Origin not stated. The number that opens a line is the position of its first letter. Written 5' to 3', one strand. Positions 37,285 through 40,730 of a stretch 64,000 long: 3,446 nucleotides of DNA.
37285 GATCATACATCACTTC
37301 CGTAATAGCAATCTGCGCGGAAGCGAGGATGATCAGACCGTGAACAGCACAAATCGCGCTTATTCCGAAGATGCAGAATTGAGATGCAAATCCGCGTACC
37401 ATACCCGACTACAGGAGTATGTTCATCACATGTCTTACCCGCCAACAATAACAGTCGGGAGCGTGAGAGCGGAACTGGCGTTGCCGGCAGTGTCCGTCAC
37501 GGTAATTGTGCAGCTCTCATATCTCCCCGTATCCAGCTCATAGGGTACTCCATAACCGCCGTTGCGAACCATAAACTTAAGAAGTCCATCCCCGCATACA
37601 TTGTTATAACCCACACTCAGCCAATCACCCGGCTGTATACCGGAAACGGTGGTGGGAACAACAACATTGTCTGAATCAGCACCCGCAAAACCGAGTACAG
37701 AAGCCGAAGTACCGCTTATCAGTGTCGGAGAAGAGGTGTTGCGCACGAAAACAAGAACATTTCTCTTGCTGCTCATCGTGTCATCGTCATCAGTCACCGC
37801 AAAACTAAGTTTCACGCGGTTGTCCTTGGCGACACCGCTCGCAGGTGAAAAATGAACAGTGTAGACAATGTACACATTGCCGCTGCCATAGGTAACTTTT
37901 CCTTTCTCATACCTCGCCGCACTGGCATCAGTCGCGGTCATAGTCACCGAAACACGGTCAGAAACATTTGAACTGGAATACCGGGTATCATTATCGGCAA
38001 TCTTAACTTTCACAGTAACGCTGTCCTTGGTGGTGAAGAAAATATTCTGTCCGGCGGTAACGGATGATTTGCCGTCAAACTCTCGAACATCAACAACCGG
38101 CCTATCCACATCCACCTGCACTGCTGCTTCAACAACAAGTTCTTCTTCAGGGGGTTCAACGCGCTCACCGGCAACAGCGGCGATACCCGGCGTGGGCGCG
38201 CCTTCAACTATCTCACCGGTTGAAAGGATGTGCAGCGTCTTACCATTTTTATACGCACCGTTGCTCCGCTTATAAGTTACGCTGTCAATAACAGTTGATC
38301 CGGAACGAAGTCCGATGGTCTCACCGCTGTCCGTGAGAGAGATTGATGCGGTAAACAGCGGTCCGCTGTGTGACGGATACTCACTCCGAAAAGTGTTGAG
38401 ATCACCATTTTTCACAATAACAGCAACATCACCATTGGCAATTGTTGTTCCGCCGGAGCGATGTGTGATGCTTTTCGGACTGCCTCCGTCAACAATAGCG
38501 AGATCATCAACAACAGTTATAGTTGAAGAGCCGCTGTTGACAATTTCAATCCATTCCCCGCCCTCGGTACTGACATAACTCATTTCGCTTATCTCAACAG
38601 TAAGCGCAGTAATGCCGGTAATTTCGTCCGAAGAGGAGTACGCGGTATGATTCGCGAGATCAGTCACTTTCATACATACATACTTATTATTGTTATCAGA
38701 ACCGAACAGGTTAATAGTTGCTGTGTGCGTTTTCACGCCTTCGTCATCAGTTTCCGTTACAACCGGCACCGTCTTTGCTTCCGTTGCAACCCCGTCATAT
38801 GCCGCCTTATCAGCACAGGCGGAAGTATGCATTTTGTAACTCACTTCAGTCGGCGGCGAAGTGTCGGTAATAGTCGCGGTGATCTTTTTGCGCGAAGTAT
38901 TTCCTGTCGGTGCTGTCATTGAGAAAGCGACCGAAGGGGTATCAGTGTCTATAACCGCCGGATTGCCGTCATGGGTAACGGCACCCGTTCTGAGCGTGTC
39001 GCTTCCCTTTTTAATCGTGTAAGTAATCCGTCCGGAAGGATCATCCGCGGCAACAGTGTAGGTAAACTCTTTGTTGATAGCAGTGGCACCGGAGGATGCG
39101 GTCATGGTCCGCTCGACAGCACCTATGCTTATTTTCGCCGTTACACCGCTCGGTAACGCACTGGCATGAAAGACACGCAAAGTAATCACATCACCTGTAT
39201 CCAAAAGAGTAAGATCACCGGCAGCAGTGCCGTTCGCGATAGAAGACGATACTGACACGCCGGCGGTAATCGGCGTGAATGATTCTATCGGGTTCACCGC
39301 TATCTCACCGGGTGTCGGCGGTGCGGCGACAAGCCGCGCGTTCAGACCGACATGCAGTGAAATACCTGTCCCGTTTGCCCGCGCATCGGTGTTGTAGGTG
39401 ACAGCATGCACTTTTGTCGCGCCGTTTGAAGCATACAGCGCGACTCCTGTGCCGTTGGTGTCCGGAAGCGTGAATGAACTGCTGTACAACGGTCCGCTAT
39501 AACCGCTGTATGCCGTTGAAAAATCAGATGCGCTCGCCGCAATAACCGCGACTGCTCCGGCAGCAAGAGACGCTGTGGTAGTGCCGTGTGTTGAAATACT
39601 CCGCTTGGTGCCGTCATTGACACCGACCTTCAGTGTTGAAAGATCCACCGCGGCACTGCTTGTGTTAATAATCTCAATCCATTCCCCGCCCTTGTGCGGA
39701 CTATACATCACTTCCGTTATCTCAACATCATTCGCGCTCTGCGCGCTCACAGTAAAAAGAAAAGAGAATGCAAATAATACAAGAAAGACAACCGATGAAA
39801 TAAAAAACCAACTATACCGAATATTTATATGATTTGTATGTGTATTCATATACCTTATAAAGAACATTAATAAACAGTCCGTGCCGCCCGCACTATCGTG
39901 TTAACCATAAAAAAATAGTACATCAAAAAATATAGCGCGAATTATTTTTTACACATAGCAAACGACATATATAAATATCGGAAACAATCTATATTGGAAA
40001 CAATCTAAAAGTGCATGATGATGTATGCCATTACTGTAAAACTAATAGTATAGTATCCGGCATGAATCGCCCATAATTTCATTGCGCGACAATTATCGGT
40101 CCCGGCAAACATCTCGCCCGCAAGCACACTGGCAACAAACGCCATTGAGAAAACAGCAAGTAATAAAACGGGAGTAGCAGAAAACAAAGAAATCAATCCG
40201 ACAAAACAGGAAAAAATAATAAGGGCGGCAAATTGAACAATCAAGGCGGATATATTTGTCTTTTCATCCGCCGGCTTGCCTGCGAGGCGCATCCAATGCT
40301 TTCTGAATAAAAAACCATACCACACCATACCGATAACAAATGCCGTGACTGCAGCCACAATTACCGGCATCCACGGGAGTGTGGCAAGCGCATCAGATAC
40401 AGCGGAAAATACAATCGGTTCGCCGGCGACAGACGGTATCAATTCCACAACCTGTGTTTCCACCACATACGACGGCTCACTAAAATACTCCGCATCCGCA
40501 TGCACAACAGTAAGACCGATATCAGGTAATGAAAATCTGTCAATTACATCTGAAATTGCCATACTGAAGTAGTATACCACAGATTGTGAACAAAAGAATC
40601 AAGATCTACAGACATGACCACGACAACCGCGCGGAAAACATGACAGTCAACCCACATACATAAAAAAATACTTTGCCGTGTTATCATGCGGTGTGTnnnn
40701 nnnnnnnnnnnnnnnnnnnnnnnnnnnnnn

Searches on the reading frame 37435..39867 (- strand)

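Call 75: search_protein_families(library=pfam, proteins=[window:37435-39867:-], max_evalue=0.00001)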
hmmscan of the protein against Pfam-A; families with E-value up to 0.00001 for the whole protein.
window:37435-39867:- (810 aa): 1 family
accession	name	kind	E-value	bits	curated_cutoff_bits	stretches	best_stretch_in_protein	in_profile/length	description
PF00932.25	LTD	-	9.9e-22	77.8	34.3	2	42-159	2-108/109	Lamin Tail Domain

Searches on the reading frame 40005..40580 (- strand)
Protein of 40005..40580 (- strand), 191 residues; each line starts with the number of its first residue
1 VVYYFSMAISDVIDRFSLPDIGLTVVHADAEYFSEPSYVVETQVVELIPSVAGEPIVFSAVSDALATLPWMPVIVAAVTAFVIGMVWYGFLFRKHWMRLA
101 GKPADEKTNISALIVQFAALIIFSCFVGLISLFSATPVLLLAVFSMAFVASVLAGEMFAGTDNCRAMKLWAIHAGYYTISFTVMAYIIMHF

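Call 75: search_protein_families(library=pfam, proteins=[window:40005-40580:-], max_evalue=0.00001)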
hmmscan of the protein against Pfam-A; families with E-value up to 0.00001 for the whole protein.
window:40005-40580:- (191 aa): 1 family
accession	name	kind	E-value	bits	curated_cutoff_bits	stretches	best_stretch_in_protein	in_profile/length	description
PF08570.15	DUF1761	-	4.3e-12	46.8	31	1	72-188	2-122/123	Protein of unknown function (DUF1761)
